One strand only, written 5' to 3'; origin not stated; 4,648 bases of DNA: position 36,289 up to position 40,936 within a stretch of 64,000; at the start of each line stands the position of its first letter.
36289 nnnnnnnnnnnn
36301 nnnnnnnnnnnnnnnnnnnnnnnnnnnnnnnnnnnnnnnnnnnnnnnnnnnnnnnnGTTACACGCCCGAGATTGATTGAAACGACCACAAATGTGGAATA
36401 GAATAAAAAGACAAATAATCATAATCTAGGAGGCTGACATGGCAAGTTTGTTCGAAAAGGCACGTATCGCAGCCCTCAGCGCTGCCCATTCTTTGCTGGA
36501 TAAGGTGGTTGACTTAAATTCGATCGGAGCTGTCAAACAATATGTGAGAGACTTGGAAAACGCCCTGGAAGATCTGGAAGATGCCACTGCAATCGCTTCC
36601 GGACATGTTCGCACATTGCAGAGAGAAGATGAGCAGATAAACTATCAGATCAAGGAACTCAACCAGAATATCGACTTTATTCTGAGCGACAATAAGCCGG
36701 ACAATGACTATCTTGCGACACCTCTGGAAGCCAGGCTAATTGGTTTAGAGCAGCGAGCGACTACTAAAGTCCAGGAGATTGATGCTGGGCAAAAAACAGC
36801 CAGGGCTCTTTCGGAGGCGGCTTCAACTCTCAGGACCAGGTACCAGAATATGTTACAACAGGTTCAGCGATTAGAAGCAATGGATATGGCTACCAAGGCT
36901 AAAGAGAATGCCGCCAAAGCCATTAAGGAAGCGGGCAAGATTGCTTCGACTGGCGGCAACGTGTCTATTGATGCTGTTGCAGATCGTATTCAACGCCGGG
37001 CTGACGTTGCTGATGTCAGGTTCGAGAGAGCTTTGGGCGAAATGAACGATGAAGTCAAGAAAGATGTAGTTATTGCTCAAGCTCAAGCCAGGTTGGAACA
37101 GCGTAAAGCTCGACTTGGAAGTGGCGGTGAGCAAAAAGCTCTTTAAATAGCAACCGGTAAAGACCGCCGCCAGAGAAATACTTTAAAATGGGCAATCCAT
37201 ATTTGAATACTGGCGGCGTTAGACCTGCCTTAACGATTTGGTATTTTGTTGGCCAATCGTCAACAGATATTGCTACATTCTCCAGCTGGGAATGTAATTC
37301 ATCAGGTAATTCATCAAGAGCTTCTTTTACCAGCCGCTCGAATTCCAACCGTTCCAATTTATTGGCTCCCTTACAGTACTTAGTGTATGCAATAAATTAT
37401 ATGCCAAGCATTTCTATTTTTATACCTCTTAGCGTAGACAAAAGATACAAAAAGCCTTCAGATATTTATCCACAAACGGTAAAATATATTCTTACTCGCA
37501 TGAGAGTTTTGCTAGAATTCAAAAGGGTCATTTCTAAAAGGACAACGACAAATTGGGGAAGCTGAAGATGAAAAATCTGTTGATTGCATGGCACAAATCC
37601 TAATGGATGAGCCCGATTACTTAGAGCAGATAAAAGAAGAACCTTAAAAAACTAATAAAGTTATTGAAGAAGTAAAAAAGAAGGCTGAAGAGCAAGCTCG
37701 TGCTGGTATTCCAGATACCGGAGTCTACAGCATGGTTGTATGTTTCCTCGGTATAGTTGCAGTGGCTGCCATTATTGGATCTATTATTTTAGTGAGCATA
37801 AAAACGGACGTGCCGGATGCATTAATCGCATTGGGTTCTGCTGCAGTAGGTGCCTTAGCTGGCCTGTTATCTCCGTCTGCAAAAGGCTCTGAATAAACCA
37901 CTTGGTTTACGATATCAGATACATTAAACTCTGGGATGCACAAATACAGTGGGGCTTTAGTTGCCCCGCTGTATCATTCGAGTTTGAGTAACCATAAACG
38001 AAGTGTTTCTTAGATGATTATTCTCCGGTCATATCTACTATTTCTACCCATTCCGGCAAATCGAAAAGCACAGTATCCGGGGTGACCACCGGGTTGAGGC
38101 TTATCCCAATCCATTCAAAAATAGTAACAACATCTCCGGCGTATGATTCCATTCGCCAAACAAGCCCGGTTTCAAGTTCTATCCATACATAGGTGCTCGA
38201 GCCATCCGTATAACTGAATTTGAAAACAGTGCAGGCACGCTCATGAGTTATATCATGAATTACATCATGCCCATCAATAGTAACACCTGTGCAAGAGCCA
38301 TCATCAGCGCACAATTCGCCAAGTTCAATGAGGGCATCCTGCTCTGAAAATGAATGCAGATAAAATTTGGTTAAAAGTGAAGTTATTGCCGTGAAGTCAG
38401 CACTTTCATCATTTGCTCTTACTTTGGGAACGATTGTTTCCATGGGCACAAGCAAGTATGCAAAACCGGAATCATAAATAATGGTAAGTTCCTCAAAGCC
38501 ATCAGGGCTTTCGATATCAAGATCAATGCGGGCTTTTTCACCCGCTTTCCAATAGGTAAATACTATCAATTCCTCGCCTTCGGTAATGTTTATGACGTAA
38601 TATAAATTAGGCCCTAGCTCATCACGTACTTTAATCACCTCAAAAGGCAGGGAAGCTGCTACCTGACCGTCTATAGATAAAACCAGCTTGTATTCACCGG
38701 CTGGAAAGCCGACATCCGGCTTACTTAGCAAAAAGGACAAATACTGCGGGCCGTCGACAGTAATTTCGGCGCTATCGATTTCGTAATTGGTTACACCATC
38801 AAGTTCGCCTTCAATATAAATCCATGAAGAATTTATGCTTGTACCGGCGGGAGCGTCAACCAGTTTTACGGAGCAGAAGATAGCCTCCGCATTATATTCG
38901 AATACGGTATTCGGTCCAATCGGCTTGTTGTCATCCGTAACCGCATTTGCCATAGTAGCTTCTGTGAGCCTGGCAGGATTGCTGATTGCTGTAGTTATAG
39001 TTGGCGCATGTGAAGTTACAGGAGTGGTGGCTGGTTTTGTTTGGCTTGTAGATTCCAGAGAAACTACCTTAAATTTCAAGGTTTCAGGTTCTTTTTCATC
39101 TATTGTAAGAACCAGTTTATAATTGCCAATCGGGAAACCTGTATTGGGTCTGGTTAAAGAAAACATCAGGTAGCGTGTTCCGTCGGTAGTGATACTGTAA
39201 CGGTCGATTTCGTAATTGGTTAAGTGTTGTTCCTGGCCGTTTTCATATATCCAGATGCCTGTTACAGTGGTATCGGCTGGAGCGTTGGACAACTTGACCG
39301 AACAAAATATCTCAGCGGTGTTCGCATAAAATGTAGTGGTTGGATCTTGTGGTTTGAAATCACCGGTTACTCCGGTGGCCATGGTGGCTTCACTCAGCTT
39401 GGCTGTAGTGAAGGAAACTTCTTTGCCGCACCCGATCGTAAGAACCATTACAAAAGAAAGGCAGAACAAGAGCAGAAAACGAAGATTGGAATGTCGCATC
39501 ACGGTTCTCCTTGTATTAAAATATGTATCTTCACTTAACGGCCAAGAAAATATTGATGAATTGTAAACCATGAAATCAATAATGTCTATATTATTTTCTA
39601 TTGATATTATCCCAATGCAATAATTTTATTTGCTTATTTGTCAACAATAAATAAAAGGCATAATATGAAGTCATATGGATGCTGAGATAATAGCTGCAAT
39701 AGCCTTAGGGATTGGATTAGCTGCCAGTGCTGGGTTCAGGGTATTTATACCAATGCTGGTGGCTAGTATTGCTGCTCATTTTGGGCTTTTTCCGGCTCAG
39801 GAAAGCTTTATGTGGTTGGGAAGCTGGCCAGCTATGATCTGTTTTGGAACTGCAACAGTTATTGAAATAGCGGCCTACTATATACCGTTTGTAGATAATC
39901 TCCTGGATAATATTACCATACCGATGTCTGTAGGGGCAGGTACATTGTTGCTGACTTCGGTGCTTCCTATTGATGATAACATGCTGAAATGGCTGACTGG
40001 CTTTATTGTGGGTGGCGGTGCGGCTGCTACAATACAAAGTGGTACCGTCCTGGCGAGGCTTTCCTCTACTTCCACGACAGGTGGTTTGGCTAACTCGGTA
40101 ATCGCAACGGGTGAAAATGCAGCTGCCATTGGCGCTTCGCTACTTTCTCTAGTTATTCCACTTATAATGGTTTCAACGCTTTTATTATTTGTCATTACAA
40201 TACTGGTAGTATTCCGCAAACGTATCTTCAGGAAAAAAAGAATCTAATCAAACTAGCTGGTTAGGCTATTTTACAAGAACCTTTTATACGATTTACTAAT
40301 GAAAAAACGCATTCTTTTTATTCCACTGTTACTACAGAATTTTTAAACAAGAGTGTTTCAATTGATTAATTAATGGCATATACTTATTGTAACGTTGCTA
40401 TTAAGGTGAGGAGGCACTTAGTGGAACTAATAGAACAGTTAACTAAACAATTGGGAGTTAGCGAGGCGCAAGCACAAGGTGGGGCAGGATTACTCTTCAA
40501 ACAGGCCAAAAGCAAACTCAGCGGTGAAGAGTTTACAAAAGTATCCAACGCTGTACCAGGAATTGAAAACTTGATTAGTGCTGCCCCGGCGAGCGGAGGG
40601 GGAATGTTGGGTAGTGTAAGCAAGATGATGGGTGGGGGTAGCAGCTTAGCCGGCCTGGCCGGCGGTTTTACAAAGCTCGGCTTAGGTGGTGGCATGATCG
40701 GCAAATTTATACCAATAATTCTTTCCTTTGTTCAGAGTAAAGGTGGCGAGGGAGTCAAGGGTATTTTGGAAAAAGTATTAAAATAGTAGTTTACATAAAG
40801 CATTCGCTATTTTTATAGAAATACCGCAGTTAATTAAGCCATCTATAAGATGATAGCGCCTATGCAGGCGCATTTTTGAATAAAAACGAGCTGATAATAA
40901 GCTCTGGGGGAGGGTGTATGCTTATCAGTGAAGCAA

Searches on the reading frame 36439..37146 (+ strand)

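Call 18: search_protein_families(library=pfam, proteins=[window:36439-37146:+], max_evalue=0.001)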
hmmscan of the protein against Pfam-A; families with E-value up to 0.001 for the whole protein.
window:36439-37146:+ (235 aa): 2 families
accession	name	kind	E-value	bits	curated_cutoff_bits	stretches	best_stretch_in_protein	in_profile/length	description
PF04012.17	PspA_IM30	-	9.3e-12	45.5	33.9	1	4-223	2-211/220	PspA/IM30 family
PF13870.11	CCDC113_CCDC96_CC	-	0.00037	20.7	31.6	1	98-190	63-154/177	CCDC113/CCDC96, coiled-coil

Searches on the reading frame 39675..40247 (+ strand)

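Call 18: search_protein_families(library=pfam, proteins=[window:39675-40247:+], max_evalue=0.001)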
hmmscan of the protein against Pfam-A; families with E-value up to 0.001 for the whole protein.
window:39675-40247:+ (190 aa): 1 family
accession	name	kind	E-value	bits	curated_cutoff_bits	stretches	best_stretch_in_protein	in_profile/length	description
PF13548.11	DUF4126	-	7.6e-45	153.2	27.5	1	9-182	1-175/175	Domain of unknown function (DUF4126)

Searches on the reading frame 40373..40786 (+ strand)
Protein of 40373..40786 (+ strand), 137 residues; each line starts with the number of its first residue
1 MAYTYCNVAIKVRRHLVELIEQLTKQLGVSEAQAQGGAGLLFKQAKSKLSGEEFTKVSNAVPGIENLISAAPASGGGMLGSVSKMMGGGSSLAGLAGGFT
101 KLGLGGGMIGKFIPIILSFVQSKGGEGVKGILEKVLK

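Call 18: search_protein_families(library=pfam, proteins=[window:40373-40786:+], max_evalue=0.001)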
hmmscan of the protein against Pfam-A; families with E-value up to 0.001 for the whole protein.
window:40373-40786:+ (137 aa): 1 family
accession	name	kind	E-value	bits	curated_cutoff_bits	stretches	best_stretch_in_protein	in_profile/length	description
PF11075.13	DUF2780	-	5.2e-33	115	27.5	1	13-136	47-175/176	Protein of unknown function VcgC/VcgE (DUF2780)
